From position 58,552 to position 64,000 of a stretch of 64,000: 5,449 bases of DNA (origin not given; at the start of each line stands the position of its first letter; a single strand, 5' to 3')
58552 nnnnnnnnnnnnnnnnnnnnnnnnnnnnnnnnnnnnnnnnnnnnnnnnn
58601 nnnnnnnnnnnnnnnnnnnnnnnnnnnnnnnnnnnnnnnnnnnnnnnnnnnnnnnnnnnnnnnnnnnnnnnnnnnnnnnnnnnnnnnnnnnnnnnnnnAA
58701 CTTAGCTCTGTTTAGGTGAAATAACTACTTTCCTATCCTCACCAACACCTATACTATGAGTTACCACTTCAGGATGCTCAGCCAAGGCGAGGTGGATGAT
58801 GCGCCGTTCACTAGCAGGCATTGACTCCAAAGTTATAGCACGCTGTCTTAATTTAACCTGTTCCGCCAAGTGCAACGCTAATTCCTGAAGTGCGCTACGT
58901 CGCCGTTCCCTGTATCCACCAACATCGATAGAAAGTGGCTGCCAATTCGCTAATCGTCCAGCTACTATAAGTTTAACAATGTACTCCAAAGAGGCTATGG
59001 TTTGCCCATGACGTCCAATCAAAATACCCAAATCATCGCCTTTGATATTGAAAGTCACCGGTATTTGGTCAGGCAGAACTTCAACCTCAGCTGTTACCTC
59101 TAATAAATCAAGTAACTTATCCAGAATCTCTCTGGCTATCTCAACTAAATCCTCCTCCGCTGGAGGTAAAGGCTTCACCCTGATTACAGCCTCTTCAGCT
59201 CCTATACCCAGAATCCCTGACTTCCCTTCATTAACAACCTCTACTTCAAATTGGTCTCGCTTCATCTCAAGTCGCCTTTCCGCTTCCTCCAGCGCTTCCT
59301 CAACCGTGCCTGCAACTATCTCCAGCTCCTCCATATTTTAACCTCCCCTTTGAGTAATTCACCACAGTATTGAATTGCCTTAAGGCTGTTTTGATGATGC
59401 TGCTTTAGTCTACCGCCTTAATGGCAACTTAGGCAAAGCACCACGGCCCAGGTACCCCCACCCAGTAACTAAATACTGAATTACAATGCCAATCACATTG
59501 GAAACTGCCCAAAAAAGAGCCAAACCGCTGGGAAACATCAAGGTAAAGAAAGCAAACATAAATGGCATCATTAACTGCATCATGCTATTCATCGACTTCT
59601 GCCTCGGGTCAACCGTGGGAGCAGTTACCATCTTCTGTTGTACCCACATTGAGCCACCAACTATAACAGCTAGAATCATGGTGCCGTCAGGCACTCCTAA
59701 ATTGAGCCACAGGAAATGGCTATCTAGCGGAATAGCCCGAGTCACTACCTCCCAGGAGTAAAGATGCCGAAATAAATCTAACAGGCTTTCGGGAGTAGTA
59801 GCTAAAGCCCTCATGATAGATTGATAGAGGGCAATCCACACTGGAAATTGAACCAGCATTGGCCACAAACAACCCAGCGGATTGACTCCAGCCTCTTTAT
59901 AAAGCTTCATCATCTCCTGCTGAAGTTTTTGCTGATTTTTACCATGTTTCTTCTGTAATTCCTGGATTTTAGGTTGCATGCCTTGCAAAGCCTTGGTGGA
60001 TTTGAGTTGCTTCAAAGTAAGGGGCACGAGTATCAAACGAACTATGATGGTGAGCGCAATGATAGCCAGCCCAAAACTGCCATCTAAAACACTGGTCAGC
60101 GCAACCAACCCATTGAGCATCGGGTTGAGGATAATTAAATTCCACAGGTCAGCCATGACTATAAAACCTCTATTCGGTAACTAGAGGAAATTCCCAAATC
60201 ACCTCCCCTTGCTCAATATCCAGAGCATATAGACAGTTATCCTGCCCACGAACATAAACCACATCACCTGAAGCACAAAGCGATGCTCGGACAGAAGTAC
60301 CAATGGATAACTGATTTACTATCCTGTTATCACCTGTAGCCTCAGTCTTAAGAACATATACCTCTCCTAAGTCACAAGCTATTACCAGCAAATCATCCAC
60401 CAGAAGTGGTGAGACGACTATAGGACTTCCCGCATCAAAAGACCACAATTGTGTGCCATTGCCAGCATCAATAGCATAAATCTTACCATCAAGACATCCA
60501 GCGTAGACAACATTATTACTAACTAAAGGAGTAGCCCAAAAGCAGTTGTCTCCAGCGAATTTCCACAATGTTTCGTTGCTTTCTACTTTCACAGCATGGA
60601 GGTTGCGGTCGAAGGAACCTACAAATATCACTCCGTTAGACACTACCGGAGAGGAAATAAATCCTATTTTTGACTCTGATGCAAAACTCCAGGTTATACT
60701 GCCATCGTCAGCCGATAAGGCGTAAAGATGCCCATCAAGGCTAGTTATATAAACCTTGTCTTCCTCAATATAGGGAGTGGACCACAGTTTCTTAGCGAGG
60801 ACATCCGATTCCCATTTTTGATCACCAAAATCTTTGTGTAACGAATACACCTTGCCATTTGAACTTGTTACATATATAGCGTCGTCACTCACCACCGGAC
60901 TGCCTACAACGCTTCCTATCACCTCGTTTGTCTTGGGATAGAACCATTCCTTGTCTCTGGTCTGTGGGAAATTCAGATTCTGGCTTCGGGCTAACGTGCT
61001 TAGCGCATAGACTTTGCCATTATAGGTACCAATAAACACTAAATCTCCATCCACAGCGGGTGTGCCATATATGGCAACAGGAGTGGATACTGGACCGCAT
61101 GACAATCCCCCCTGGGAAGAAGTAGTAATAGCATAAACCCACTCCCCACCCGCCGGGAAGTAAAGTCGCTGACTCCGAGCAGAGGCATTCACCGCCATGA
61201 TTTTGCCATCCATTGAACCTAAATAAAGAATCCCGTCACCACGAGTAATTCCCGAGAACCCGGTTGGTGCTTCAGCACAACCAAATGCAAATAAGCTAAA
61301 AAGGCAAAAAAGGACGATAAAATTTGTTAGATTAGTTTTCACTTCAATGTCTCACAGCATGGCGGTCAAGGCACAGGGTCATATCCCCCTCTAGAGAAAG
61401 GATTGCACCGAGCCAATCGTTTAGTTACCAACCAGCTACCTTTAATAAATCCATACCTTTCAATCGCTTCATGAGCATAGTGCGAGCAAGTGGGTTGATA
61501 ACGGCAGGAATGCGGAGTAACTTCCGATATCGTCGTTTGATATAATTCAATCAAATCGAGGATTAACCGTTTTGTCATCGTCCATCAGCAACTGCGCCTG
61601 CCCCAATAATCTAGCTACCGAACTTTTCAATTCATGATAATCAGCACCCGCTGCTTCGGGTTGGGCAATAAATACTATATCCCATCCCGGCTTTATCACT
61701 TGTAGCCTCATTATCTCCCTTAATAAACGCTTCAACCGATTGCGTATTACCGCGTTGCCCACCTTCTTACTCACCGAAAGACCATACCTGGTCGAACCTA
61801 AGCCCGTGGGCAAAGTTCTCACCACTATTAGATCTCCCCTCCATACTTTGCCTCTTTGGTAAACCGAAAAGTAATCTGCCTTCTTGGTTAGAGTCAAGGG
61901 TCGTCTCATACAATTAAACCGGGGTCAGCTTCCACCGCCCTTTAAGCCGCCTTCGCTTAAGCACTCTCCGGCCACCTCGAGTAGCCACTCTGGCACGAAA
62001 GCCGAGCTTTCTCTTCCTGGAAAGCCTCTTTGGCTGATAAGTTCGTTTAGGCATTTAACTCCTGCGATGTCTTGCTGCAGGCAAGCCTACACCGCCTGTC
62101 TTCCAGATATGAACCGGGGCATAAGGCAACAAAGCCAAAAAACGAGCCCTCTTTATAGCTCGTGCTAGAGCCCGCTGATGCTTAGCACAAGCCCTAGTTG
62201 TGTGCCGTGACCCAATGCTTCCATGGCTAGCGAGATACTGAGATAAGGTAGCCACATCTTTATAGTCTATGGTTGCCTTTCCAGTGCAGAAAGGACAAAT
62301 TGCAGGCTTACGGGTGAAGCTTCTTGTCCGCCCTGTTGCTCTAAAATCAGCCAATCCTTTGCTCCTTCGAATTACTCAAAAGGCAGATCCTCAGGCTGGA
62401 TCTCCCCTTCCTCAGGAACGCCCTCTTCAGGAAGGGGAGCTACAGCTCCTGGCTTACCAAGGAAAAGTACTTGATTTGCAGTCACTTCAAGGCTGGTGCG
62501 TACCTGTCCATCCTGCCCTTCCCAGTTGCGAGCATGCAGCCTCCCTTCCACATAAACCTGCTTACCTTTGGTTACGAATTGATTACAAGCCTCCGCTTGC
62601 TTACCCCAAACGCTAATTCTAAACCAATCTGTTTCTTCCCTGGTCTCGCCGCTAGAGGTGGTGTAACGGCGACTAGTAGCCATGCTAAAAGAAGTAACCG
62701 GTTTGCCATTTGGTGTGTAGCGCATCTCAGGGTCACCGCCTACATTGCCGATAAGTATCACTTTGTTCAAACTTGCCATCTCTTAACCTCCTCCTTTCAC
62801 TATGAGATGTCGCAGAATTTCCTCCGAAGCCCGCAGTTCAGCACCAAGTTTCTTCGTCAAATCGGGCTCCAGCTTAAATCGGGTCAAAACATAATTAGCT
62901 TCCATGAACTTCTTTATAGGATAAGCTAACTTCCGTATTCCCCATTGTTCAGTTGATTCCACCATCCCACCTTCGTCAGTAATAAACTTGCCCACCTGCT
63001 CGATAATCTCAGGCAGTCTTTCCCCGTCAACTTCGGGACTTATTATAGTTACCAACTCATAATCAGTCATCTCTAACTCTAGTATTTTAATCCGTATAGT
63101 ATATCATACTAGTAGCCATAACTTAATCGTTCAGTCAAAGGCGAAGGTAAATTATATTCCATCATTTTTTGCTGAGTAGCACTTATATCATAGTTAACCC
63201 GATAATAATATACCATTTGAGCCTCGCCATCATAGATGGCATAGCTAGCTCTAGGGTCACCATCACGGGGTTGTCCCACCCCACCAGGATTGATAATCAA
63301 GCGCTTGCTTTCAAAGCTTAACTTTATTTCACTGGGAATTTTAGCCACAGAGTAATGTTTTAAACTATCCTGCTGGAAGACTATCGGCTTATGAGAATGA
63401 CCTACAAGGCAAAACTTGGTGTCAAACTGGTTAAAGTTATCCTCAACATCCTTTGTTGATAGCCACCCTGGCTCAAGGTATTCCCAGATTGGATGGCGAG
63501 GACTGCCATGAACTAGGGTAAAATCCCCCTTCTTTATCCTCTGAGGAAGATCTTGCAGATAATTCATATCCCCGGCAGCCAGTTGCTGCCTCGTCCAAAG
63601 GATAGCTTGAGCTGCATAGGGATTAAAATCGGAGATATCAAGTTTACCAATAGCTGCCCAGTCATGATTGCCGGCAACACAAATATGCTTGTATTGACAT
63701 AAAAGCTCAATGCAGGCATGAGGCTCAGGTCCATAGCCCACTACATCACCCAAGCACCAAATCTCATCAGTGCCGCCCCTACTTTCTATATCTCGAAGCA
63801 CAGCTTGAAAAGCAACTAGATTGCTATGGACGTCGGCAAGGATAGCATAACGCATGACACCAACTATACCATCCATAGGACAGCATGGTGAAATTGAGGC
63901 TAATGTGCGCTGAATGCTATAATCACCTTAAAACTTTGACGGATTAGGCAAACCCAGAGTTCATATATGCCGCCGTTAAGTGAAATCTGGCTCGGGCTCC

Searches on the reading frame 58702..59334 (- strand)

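Call 56: search_protein_families(library=pfam, proteins=[window:58702-59334:-], max_evalue=0.0001)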
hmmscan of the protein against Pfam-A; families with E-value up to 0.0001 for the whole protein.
window:58702-59334:- (210 aa): 3 families
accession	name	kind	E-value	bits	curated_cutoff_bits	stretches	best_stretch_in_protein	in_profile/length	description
PF14804.11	Jag_N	-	8.5e-16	58.6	25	1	8-54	3-49/50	Jag N-terminus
PF01424.28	R3H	-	1.4e-15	57.5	26.8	1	148-207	2-60/60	R3H domain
PF13083.13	KH_KhpA-B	-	3.9e-11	43.1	32.1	1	66-125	3-63/73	KhpA/KhpB, KH domain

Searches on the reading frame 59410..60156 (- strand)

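Call 56: search_protein_families(library=pfam, proteins=[window:59410-60156:-], max_evalue=0.0001)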
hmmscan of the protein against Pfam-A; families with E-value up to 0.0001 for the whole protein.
window:59410-60156:- (248 aa): 1 family
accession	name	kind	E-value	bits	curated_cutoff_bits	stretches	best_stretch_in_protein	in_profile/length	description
PF02096.25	60KD_IMP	-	3.9e-54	183.5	35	1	28-230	1-161/163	60Kd inner membrane protein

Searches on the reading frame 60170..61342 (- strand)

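Call 56: search_protein_families(library=pfam, proteins=[window:60170-61342:-], max_evalue=0.0001)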
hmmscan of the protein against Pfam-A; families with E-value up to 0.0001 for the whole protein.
window:60170-61342:- (390 aa): 5 families
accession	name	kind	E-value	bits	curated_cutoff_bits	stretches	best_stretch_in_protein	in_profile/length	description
PF13570.13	Beta-prop_ACSF4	-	2.6e-47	162.3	133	2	194-387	61-253/329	Beta-alanine-activating enzyme, beta-propeller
PF13360.13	PQQ_2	-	7.1e-36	124.5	27.6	2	146-224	29-104/233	Outer membrane protein assembly factor BamB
PF01011.28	PQQ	-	3.7e-16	59.4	26.7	0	268-305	49-86/595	Glucose/ethanol/alcohol dehydrogenase, beta-propeller domain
PF25292.1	Beta-prop_CGLA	-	9.8e-08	32.2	26.8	0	160-252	6-103/316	Lambda-carrageenase beta-propeller domain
PF17005.11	WD40_like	-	7.7e-06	25.9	40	0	237-346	13-122/301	WD40-like domain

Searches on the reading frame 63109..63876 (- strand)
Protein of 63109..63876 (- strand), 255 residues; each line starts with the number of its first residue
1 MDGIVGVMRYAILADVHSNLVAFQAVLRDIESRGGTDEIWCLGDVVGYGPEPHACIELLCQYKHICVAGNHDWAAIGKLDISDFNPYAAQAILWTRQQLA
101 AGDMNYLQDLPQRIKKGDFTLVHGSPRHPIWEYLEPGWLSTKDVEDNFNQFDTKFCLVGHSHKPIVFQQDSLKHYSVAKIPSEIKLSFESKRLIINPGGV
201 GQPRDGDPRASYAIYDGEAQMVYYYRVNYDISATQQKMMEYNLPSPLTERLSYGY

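Call 56: search_protein_families(library=pfam, proteins=[window:63109-63876:-], max_evalue=0.0001)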
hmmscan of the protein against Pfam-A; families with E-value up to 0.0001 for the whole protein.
window:63109-63876:- (255 aa): 2 families
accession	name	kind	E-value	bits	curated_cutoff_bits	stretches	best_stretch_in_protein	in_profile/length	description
PF12850.12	Metallophos_2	-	2.5e-18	67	27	1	8-217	1-151/154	Calcineurin-like phosphoesterase superfamily domain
PF00149.33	Metallophos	-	3.6e-15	57.3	21.5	1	8-164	1-191/191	Calcineurin-like phosphoesterase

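Call 79: find_encoding_contigs(protein=window:63109-63876:-, flank=10000, max_places=3)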
Protein window:63109-63876:- (255 aa): no gene with exactly this product is on record in the collection.
